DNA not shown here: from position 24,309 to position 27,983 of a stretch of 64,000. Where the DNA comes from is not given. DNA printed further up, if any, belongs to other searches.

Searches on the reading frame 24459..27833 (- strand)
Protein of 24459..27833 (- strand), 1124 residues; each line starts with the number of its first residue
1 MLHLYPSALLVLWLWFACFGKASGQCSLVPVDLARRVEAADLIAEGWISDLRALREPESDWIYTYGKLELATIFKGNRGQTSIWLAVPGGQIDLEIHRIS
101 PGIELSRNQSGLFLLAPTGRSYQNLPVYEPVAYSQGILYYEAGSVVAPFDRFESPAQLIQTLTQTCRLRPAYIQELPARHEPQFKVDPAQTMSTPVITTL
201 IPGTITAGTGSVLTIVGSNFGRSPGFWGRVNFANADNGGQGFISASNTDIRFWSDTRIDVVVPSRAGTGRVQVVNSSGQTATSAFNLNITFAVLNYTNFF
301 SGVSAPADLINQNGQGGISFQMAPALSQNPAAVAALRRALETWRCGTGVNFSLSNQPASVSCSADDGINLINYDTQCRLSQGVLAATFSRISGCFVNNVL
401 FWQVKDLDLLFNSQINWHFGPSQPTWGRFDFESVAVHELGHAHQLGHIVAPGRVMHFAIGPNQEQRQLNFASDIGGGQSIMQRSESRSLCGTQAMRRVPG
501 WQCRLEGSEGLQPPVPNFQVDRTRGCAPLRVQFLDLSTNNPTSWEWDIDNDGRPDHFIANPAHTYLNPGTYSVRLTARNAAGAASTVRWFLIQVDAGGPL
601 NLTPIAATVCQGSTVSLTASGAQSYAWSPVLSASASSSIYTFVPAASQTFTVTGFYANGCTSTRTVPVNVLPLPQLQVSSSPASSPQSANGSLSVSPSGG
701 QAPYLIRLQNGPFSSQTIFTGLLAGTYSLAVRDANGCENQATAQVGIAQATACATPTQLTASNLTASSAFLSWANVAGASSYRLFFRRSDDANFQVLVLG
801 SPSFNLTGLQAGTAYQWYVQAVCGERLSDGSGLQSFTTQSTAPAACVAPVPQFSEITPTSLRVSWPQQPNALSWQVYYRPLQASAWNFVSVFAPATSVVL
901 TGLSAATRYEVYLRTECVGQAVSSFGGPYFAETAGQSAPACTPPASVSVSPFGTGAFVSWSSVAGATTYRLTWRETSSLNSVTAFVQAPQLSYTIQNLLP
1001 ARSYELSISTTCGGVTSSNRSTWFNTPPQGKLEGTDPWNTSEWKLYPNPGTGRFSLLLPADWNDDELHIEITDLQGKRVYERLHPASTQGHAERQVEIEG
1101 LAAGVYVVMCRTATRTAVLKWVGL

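Call 55: search_protein_families(library=pfam, proteins=[window:24459-27833:-], max_evalue=0.00001)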
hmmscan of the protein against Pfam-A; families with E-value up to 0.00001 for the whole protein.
window:24459-27833:- (1124 aa): 7 families
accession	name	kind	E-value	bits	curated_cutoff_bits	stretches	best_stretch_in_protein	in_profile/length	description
PF00041.27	fn3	-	2e-23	82.8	25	3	755-825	2-72/84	Fibronectin type III domain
PF18911.6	PKD_4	-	2.3e-11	44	27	1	513-586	3-77/85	PKD domain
PF18962.6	Por_Secre_tail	-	1.5e-09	38.5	27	1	1045-1118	1-70/75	Secretion system C-terminal sorting domain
PF25059.1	FN3_DSCAM-DSCAML_C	-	5.7e-09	36.6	39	0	872-913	21-62/89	DSCAM/DSCAML C-terminal Fn3-like domain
PF00801.26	PKD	-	4e-08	33.6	23.5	1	530-586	16-74/80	PKD domain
PF00413.30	Peptidase_M10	-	3.8e-06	27.3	24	0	331-474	22-151/159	Matrixin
PF01833.30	TIG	-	5.9e-06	26.6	20.9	1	195-283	1-78/84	IPT/TIG domain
